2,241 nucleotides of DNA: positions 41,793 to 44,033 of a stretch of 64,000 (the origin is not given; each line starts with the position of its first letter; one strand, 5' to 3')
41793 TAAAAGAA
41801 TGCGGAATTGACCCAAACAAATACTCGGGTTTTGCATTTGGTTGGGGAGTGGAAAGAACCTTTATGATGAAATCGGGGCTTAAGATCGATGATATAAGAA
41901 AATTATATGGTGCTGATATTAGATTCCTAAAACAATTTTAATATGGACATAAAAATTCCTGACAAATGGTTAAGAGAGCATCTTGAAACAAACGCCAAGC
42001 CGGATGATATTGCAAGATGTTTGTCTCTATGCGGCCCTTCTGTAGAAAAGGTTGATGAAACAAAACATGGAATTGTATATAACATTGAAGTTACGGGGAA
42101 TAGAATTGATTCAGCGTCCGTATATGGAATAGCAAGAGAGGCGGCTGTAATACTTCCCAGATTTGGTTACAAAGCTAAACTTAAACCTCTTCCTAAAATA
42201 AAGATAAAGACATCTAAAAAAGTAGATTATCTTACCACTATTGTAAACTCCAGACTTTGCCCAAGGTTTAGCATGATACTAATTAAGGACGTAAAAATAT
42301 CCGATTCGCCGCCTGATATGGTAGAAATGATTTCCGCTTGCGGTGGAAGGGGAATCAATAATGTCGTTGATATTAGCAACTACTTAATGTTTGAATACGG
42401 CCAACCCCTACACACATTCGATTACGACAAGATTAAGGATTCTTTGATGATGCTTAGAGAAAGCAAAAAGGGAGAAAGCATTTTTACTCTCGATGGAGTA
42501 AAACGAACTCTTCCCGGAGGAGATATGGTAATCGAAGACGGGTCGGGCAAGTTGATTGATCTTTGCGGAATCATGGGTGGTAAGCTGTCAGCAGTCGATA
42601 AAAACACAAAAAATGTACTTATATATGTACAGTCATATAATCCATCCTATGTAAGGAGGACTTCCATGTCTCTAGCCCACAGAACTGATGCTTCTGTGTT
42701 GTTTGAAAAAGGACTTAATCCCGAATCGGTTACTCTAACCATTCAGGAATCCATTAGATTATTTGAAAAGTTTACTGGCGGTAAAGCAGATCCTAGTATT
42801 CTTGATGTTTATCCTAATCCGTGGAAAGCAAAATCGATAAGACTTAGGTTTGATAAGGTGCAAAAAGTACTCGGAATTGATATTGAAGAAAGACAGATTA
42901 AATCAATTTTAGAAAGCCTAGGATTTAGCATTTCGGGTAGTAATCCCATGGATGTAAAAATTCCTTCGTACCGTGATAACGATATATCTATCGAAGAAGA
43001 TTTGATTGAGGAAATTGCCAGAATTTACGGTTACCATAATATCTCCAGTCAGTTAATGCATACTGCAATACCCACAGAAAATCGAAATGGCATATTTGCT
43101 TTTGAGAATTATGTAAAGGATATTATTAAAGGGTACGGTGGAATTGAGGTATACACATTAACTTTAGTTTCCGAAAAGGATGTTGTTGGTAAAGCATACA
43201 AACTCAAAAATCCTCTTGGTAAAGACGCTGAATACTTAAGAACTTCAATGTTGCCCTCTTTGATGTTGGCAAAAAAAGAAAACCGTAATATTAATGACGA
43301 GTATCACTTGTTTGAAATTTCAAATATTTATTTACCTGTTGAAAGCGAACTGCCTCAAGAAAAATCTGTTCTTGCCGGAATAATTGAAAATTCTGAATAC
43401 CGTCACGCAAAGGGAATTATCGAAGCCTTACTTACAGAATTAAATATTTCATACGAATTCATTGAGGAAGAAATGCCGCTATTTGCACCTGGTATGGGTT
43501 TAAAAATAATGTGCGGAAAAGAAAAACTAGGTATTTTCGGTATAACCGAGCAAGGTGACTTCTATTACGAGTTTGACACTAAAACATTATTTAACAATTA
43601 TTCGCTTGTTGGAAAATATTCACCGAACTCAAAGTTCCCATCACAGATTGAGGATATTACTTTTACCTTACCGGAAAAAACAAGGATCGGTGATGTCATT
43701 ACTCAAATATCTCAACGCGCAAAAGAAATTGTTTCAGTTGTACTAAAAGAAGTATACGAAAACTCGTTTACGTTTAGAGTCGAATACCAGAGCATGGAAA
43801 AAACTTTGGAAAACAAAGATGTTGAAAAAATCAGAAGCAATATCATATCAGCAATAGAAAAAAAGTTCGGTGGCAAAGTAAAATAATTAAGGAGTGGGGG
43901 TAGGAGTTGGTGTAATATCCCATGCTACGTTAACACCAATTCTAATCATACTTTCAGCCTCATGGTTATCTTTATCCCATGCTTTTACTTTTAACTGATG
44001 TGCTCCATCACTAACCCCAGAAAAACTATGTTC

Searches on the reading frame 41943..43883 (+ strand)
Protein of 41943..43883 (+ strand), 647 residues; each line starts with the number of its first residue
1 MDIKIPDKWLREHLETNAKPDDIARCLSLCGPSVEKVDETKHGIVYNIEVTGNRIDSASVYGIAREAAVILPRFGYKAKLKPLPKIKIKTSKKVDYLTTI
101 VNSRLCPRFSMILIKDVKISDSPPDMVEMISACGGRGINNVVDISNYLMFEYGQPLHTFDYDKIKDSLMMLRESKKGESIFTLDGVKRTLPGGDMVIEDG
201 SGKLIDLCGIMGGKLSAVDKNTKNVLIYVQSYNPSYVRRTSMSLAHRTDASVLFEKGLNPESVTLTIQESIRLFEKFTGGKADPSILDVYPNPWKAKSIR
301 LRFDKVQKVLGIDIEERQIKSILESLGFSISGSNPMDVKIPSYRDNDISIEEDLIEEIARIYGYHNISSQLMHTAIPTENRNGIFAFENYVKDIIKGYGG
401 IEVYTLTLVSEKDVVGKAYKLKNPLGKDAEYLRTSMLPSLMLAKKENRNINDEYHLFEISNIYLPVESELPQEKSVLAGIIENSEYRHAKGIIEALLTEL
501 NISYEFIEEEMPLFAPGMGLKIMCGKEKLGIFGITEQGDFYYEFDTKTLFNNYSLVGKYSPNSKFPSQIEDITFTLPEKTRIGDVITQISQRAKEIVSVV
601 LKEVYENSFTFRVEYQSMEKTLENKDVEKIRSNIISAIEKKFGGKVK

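Call 9: find_encoding_contigs(protein=window:41943-43883:+, flank=10000, max_places=2)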
Protein window:41943-43883:+ (647 aa): 2 contigs read that carry it; 2 places shown.
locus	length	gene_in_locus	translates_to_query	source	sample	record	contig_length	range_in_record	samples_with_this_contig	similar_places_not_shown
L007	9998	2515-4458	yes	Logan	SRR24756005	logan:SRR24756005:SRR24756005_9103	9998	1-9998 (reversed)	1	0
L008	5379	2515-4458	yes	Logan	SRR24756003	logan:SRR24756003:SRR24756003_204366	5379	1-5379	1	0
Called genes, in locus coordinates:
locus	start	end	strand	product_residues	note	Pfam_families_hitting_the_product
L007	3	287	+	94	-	?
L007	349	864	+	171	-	PF05198:IF3_N, PF00707:IF3_C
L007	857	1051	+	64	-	PF01632:Ribosomal_L35p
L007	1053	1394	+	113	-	PF00453:Ribosomal_L20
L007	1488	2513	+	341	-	PF02912:Phe_tRNA-synt_N, PF01409:tRNA-synt_2d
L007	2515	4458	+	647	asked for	PF03483:B3_4, PF03484:B5, PF17759:tRNA_synthFbeta, PF03147:FDX-ACB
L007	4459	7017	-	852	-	PF00912:Transgly, PF00905:Transpeptidase, PF17957:Big_7 (faint)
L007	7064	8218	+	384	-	PF00579:tRNA-synt_1b, PF01479:S4 (weak)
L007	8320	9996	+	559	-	?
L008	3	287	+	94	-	?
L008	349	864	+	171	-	PF05198:IF3_N, PF00707:IF3_C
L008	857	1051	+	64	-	PF01632:Ribosomal_L35p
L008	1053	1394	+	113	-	PF00453:Ribosomal_L20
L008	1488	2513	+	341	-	PF02912:Phe_tRNA-synt_N, PF01409:tRNA-synt_2d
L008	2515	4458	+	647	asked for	PF03483:B3_4, PF03484:B5, PF17759:tRNA_synthFbeta, PF03147:FDX-ACB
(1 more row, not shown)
